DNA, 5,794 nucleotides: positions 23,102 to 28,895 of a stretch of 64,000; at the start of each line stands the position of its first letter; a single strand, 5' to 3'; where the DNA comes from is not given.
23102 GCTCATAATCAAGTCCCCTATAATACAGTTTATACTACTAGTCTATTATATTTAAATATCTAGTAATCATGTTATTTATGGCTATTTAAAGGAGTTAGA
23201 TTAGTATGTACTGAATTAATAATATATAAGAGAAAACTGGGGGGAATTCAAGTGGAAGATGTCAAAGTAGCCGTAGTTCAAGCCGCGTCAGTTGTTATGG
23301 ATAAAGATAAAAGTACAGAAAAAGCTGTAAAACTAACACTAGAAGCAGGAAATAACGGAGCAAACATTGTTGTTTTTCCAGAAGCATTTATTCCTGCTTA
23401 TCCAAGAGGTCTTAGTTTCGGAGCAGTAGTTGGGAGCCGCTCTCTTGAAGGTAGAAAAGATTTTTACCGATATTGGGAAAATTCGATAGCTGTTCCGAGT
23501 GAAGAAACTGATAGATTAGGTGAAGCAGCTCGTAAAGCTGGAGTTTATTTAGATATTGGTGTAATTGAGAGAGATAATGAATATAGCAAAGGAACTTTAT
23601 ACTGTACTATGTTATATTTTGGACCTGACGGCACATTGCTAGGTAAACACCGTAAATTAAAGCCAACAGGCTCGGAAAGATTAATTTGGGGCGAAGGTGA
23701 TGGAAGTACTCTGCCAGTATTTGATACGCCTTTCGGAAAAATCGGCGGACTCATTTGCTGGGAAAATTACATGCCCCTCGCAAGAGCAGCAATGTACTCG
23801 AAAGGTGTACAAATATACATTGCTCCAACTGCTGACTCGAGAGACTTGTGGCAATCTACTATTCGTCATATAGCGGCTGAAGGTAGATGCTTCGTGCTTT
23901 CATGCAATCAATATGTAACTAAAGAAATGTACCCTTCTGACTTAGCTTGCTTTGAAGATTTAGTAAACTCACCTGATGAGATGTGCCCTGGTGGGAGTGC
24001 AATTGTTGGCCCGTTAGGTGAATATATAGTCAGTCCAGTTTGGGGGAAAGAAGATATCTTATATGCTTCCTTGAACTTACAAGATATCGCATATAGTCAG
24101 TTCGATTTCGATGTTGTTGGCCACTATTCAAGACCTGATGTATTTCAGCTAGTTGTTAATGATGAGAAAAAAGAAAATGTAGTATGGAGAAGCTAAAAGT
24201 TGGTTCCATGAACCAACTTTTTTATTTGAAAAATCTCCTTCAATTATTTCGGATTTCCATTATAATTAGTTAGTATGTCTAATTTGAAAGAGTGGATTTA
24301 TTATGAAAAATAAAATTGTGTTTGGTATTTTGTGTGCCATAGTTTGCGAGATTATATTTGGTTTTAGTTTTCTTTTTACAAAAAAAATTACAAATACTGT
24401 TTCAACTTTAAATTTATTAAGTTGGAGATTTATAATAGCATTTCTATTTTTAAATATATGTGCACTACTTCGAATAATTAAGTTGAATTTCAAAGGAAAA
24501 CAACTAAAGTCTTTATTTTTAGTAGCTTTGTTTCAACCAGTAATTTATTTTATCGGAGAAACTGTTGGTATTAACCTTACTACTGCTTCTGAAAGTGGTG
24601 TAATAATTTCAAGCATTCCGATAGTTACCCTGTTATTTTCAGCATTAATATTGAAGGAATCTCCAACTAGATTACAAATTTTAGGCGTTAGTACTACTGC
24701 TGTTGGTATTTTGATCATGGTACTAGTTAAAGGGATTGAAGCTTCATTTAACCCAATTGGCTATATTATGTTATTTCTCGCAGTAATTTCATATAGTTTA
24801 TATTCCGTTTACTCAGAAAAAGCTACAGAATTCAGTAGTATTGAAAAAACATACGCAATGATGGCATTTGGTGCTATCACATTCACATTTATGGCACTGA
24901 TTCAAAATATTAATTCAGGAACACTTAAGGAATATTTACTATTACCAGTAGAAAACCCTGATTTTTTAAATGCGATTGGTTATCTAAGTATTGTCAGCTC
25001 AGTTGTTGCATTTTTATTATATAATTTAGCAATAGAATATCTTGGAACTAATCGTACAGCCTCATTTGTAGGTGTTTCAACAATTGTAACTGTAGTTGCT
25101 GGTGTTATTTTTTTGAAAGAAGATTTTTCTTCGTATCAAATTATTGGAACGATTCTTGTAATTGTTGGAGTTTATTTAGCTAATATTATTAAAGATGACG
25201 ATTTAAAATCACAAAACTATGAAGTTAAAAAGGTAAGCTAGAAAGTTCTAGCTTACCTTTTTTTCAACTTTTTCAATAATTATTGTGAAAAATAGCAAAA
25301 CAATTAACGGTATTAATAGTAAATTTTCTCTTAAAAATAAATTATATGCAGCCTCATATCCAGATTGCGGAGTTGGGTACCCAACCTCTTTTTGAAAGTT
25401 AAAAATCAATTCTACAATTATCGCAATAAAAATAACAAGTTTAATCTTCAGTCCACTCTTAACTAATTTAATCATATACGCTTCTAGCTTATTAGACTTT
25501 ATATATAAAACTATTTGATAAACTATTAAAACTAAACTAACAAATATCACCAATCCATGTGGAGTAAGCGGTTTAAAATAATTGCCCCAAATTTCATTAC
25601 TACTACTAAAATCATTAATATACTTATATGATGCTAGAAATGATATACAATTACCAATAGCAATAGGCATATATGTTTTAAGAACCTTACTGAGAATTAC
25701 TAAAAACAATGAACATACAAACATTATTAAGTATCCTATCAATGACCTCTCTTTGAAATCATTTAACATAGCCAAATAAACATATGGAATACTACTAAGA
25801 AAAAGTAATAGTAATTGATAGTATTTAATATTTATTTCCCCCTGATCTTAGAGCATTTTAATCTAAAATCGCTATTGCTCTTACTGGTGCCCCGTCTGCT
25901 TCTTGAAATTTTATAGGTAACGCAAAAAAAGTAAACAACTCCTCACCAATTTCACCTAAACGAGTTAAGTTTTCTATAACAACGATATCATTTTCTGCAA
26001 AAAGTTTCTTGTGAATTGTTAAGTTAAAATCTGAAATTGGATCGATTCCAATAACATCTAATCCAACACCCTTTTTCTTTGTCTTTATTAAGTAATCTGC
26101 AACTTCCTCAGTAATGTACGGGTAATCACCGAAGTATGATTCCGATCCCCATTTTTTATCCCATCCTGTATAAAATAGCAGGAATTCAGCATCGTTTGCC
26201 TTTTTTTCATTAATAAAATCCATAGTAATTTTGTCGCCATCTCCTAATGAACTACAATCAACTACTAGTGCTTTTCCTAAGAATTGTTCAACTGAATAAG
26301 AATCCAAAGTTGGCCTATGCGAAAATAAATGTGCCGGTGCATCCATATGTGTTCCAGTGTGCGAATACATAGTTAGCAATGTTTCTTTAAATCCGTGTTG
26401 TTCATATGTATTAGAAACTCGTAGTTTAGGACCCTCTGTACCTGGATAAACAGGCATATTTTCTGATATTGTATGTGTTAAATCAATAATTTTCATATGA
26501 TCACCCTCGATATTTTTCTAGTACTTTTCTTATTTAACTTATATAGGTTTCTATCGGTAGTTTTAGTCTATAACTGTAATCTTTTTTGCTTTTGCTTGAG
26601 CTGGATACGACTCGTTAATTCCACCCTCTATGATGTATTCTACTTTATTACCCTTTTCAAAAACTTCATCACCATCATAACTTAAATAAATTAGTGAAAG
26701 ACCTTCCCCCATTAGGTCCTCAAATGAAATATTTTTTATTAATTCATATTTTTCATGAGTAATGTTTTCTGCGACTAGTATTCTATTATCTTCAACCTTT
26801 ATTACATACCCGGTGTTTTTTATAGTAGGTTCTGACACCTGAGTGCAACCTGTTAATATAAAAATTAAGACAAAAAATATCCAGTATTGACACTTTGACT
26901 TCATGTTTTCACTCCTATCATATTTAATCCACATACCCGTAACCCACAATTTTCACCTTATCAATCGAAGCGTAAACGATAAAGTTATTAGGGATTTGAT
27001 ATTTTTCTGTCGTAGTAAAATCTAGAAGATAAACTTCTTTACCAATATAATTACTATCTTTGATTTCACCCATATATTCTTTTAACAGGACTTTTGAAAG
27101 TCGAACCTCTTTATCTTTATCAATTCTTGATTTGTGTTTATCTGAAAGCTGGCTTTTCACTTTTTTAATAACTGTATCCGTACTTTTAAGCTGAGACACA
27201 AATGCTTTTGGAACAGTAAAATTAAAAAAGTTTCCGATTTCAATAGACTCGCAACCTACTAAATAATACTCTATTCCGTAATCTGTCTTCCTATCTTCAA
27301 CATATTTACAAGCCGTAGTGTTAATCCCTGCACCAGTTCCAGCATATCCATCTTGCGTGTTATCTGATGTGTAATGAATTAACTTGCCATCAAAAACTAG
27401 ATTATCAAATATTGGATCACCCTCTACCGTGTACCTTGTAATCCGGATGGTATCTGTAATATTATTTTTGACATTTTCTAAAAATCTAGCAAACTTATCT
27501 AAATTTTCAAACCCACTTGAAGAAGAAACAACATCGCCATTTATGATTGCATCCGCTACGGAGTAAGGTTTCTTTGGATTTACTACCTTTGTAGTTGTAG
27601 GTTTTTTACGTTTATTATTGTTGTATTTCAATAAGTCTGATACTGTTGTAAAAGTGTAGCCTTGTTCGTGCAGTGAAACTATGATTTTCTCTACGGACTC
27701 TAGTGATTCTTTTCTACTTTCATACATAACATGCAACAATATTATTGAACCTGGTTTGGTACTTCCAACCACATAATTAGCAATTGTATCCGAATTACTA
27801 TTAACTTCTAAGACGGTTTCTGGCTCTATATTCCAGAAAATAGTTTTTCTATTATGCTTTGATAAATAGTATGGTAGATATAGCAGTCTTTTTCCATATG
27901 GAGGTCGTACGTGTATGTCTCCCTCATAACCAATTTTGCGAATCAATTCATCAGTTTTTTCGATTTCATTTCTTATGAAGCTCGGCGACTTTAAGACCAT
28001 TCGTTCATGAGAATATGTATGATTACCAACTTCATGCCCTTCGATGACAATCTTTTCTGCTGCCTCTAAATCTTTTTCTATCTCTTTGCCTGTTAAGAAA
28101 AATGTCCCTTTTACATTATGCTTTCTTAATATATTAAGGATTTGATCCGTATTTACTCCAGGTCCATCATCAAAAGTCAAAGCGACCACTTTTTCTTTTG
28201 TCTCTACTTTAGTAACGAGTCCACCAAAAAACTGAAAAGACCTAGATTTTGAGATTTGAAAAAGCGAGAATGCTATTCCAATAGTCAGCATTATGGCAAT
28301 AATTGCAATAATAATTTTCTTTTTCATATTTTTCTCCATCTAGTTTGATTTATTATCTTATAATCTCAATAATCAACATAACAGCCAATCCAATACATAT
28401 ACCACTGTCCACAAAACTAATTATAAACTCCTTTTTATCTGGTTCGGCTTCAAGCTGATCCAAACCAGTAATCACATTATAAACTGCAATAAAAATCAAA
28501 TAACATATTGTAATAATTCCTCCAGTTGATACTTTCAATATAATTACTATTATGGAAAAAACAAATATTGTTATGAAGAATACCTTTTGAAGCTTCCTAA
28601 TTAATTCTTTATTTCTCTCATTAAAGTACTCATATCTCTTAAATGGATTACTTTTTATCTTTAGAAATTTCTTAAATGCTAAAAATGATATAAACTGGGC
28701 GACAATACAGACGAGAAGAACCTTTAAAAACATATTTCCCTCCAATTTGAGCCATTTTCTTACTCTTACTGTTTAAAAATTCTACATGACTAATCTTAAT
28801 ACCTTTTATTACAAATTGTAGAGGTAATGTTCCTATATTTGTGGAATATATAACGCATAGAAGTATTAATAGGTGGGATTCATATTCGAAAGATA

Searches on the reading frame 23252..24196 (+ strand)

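Call 63: search_protein_families(library=pfam, proteins=[window:23252-24196:+], max_evalue=0.001)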
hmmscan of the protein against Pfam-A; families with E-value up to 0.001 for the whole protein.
window:23252-24196:+ (314 aa): 1 family
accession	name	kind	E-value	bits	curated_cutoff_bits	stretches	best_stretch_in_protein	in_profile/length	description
PF00795.27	CN_hydrolase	-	1.9e-58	198.2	23.2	1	5-279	1-251/256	Carbon-nitrogen hydrolase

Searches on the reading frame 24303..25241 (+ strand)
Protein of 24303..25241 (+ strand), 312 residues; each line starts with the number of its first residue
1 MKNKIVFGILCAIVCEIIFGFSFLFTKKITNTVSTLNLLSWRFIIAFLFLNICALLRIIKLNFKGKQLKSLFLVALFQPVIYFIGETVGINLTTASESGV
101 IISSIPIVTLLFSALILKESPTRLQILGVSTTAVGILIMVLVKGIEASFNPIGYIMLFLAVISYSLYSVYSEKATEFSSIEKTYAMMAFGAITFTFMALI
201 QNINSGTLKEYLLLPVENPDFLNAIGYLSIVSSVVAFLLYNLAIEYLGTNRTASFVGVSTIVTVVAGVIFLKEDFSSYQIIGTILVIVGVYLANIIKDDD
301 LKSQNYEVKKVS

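Call 63: search_protein_families(library=pfam, proteins=[window:24303-25241:+], max_evalue=0.001)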
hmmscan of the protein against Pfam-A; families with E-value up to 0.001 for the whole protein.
window:24303-25241:+ (312 aa): 4 families
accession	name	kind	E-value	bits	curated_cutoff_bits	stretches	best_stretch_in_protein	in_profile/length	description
PF00892.27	EamA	-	2e-43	148.3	28.2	2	7-140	2-134/135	EamA-like transporter family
PF03151.22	TPT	-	6.9e-09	35.9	30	1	28-292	29-289/291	Triose-phosphate Transporter family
PF08449.17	UAA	-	2.6e-05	24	26.2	0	257-305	102-150/311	UAA transporter family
PF00893.25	Multi_Drug_Res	-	0.00095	20.1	23.7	1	227-285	33-92/93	Small Multidrug Resistance protein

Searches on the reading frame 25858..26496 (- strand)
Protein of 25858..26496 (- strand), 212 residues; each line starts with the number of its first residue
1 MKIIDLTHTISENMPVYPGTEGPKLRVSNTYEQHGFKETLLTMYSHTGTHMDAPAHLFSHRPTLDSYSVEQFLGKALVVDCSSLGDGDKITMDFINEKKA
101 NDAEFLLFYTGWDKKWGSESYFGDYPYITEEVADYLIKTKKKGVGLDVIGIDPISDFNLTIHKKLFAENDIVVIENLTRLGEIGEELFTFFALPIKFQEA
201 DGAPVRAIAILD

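Call 63: search_protein_families(library=pfam, proteins=[window:25858-26496:-], max_evalue=0.001)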
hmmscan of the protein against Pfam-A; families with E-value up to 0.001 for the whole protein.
window:25858-26496:- (212 aa): 1 family
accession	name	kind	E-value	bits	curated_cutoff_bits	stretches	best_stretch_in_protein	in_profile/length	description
PF04199.19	Cyclase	-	1.1e-31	110.3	23.1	1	4-153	1-142/142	Putative cyclase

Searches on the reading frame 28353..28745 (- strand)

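Call 64: search_protein_families(library=pfam, proteins=[window:28353-28745:-], max_evalue=0.001)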
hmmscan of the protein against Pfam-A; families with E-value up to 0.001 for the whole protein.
window:28353-28745:- (130 aa): 1 family
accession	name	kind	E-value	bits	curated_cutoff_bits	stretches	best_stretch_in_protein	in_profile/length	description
PF20040.4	DUF6442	-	0.00071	20.2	25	1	37-128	11-101/102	Family of unknown function (DUF6442)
